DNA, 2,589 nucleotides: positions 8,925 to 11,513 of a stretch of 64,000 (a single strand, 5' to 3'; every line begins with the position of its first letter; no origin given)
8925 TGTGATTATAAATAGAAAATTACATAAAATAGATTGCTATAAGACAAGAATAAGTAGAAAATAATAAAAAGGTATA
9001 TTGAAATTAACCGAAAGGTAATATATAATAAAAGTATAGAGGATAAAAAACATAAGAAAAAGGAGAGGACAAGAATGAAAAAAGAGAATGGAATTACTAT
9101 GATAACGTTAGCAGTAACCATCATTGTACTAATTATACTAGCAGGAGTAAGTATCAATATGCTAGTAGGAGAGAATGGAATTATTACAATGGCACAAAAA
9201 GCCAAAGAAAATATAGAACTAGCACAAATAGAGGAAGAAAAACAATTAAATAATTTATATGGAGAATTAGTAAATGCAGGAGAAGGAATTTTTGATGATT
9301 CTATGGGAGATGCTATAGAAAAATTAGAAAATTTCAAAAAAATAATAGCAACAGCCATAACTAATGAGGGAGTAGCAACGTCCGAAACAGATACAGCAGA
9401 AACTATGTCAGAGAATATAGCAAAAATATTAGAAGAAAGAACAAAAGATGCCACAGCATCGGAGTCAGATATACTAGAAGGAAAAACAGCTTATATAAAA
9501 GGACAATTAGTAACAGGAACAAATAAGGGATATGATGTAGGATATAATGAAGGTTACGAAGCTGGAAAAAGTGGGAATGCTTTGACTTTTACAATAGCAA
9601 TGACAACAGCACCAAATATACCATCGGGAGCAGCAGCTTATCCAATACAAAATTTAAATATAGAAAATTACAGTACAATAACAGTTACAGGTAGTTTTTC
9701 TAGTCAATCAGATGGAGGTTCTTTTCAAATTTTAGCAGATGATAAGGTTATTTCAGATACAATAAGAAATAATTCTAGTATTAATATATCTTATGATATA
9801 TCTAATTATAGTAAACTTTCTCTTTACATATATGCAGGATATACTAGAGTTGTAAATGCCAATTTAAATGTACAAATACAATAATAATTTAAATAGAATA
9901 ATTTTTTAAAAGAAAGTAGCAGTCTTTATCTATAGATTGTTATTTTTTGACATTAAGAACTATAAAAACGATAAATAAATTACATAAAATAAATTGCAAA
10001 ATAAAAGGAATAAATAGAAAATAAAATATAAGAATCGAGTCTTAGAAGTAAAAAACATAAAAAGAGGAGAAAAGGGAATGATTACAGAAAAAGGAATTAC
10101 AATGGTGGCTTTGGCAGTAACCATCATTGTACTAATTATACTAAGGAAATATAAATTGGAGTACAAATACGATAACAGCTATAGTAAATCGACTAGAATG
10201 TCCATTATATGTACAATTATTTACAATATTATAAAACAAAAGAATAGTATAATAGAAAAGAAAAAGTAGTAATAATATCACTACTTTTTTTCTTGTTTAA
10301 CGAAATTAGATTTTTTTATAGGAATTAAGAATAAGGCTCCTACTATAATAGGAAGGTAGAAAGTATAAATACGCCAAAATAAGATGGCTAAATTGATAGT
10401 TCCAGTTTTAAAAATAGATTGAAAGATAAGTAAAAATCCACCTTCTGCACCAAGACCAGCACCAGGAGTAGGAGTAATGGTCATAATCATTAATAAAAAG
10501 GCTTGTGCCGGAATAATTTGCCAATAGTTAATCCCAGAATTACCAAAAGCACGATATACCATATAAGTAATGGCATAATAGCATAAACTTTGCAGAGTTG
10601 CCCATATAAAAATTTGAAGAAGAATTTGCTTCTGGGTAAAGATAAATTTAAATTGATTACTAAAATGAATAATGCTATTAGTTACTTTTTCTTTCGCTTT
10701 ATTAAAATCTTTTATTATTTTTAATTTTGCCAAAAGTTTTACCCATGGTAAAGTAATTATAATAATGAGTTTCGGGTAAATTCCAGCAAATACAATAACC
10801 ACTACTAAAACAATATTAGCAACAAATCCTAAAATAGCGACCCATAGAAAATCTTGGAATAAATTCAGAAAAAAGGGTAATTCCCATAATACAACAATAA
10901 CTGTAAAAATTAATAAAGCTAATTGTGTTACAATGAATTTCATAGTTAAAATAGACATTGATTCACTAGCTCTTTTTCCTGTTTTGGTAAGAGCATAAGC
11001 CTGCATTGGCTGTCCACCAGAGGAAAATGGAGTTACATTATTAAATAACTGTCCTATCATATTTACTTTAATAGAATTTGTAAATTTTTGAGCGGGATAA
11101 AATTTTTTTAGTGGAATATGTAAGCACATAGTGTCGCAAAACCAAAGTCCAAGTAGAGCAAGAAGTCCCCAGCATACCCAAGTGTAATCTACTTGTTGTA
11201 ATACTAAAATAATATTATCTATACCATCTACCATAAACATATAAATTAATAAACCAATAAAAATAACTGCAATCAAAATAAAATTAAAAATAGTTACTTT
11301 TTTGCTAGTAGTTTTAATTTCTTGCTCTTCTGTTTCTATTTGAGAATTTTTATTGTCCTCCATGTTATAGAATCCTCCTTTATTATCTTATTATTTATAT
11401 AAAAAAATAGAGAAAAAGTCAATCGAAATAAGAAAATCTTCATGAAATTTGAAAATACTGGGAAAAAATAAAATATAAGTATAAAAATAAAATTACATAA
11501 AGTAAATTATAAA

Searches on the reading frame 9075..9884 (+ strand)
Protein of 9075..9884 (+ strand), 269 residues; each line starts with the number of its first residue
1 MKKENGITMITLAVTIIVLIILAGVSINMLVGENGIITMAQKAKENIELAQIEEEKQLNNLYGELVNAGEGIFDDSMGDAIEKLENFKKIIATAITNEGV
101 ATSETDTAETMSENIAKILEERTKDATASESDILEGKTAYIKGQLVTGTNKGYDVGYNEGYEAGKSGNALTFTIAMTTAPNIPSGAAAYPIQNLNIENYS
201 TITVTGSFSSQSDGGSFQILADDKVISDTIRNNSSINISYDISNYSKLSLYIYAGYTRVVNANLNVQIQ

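Call 7: search_protein_families(library=pfam, proteins=[window:9075-9884:+], max_evalue=0.1)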
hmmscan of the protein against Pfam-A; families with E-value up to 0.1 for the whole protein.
window:9075-9884:+ (269 aa): 0 families

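Call 8: search_protein_families(library=ncbifam, proteins=[window:9075-9884:+], max_evalue=0.1)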
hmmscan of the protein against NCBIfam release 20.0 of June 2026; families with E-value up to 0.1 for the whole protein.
window:9075-9884:+ (269 aa): 6 families
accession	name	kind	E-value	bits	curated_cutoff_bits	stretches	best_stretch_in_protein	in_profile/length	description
TIGR00575.1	dnlj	equivalog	0.0017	16.8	444.45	1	21-148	497-599/652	NAD-dependent DNA ligase LigA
TIGR03825.1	FliH_bacil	equivalog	0.01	15.4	148.9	1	101-186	39-123/255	flagellar assembly protein FliH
NF011435.0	PRK14866.1-1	equivalog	0.018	14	622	1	52-140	305-394/441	hypothetical protein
NF004270.2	PRK05687.2-1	equivalog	0.037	13.6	180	1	120-165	34-79/223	flagellar assembly protein FliH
NF004266.1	PRK05687.1-1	equivalog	0.064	12.7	260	1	119-166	34-83/230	flagellar assembly protein FliH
NF005261.0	PRK06764.1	equivalog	0.073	13.4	176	0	3-40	37-74/105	hypothetical protein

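Call 14: list_cluster_members(proteins=[P0001, window:9075-9884:+, window:12851-13642:+, window:22169-22906:+, window:46863-48608:+, window:10281-11363:-])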
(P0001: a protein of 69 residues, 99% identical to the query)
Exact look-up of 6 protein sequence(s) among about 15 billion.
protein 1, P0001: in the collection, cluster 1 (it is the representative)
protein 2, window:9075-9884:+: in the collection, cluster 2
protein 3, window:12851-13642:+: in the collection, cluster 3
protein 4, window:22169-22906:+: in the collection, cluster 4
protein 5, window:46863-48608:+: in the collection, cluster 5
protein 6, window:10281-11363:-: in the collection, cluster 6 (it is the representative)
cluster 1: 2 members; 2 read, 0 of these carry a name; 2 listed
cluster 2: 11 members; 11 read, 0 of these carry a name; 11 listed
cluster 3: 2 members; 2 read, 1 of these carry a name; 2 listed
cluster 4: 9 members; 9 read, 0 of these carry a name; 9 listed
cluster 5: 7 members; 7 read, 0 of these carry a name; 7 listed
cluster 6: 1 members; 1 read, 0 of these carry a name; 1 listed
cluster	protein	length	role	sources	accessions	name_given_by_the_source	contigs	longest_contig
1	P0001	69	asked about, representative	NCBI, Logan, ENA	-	-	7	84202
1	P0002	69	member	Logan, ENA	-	-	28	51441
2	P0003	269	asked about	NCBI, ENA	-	-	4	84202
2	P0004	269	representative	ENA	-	-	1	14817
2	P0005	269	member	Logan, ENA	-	-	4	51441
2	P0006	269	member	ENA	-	-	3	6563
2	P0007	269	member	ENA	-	-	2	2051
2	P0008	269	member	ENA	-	-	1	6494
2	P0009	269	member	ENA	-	-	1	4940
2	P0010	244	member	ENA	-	-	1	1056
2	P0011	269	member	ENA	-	-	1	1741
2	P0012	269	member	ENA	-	-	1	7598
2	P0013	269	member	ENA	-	-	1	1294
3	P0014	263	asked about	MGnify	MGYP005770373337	CR=1 FL=1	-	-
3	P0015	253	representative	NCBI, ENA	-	-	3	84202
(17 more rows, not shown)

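Call 55: search_protein_families(library=phrogs, proteins=[window:9075-9884:+, L007:7487-8716:+, L007:8967-9845:+, L007:3196-4074:+], max_evalue=0.001)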
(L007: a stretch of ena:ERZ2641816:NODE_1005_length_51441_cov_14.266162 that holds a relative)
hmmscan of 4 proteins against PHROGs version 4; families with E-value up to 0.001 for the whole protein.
window:9075-9884:+ (269 aa): 4 families
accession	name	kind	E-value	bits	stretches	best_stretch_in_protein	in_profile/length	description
phrog_38337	-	unknown function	5e-06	26.4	1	113-149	295-331/622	-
phrog_13589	-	unknown function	2.5e-05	23.4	1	107-151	785-813/1042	-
phrog_35286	-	unknown function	3.5e-05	23.4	1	76-122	369-415/750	-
phrog_24330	-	tail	0.00047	20.9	0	65-128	33-94/196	tail fiber protein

L007:7487-8716:+ (409 aa): 2 families
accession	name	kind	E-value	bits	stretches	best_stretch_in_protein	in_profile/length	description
phrog_38337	-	unknown function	3.7e-08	33.5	1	113-161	295-343/622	-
phrog_24330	-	tail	0.00083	20.1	1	48-135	19-101/196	tail fiber protein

L007:8967-9845:+ (292 aa): 4 families
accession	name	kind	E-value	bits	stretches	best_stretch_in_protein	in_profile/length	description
phrog_38337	-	unknown function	3.4e-09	36.9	1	112-152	294-334/622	-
phrog_24330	-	tail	4.7e-06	27.5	1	49-135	20-101/196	tail fiber protein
phrog_35286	-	unknown function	3.8e-05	23.3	1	83-123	376-416/750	-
phrog_13589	-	unknown function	7e-05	21.9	1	107-152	785-814/1042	-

L007:3196-4074:+ (292 aa): 1 family
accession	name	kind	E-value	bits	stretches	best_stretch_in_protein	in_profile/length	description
phrog_35286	-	unknown function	0.00013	21.5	1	76-120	369-413/750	-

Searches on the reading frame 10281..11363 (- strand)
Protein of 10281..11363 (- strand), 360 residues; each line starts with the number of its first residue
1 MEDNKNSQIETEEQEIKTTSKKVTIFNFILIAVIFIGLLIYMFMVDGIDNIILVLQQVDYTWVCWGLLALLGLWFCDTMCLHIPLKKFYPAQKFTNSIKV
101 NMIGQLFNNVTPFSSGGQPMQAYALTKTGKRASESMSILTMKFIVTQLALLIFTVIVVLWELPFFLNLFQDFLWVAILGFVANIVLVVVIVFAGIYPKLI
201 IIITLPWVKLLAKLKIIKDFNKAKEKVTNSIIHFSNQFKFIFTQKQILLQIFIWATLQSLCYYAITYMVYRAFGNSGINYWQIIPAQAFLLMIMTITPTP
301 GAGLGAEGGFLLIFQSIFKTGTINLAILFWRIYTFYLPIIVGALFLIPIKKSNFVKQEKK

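Call 7: search_protein_families(library=pfam, proteins=[window:10281-11363:-], max_evalue=0.1)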
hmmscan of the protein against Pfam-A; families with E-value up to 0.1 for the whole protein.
window:10281-11363:- (360 aa): 1 family
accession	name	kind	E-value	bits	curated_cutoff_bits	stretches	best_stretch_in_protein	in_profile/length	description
PF03706.18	LPG_synthase_TM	-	1.4e-35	123.7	33.4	1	30-342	2-302/302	Lysylphosphatidylglycerol synthase TM region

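Call 8: search_protein_families(library=ncbifam, proteins=[window:10281-11363:-], max_evalue=0.1)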
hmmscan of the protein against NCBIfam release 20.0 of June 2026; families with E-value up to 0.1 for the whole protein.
window:10281-11363:- (360 aa): 2 families
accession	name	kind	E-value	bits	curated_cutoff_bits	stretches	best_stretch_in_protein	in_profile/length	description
TIGR00374.1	TIGR00374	subfamily_domain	8.6e-23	81.2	43.2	1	32-356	4-320/323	flippase-like domain-containing protein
NF053789.1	GlcN_PG_flip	equivalog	4.6e-11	42.6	320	1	31-353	9-321/327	glucosaminyl phosphatidylglycerol flippase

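Call 32: find_related_loci(query=window:10281-11363:-, collection=genome_contigs, flank=6000)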
Query window:10281-11363:- (360 aa) in genome_contigs; peptide patterns used: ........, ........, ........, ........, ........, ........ (x = any residue, [..] = any of these).
175 stretches matched a pattern; 3 encode a relative of the query (tblastn E <= 1e-3); 3 distinct loci.
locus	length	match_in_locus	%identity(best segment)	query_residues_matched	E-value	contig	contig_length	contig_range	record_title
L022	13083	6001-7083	89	1-359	0e+0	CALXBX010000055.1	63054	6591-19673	MAG: uncultured Clostridia bacterium isolate E0_LS__bin212 genome assembly, contig: E0_LS__k127_1546698, whole genome sh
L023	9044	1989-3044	88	10-359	0e+0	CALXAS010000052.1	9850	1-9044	MAG: uncultured Clostridia bacterium isolate BRZ_BM__bin119 genome assembly, contig: BRZ_BM__NODE_9279_length_9850_cov_4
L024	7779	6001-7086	83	1-359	0e+0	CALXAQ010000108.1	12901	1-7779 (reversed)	MAG: uncultured Clostridia bacterium isolate E0_DM__bin141 genome assembly, contig: E0_DM__k127_3536003, whole genome sh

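Call 55: search_protein_families(library=phrogs, proteins=[L007:7487-8716:+, L007:8967-9845:+, L007:3196-4074:+, L022:4159-5745:-], max_evalue=0.001)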
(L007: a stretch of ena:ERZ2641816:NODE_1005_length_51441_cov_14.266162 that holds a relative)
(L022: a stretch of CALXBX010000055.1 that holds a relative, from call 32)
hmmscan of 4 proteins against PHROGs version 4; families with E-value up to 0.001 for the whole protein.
L007:7487-8716:+ (409 aa): 2 families
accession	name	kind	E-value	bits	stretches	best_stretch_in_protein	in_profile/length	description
phrog_38337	-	unknown function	3.7e-08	33.5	1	113-161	295-343/622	-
phrog_24330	-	tail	0.00083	20.1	1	48-135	19-101/196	tail fiber protein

L007:8967-9845:+ (292 aa): 4 families
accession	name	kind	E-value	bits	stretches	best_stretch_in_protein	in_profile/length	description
phrog_38337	-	unknown function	3.4e-09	36.9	1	112-152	294-334/622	-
phrog_24330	-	tail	4.7e-06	27.5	1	49-135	20-101/196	tail fiber protein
phrog_35286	-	unknown function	3.8e-05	23.3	1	83-123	376-416/750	-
phrog_13589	-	unknown function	7e-05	21.9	1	107-152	785-814/1042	-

L007:3196-4074:+ (292 aa): 1 family
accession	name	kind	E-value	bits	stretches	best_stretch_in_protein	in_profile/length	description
phrog_35286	-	unknown function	0.00013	21.5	1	76-120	369-413/750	-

L022:4159-5745:- (528 aa): 19 families
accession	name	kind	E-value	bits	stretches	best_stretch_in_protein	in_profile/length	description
phrog_13589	-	unknown function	1.5e-14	54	1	165-272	773-880/1042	-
phrog_38337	-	unknown function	1.7e-07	31.3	1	244-282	307-345/622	-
phrog_1775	-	head and packaging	3e-07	29.3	1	51-259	475-619/1609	minor head protein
phrog_2619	-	unknown function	2.6e-06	28.6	1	117-166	58-107/124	-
phrog_1219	-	tail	8.7e-06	26.6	1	89-248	65-221/233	tail needle protein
phrog_7303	-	unknown function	3e-05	25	1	93-148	9-65/80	-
phrog_4876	-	unknown function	3.3e-05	24.7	1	88-191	54-157/226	-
phrog_8488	-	unknown function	3.5e-05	24.8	1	96-146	3-53/119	-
phrog_4619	-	unknown function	6.6e-05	23.1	1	84-184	76-172/556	-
phrog_5328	-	unknown function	8.9e-05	23.9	1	113-187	2-76/101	-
phrog_6631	-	unknown function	0.00016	22.3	1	112-254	45-184/251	-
phrog_13576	-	other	0.00017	22.8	1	96-175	46-125/126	methyltransferase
phrog_95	-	integration and excision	0.00017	21.3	1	78-182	416-516/651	integrase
phrog_1272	-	tail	0.00017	20.5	1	65-185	86-205/1606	tail length tape measure protein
phrog_77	-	DNA, RNA and nucleotide metabolism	0.00026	20.6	1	62-189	654-790/967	SbcC-like subunit of palindrome specific endonuclease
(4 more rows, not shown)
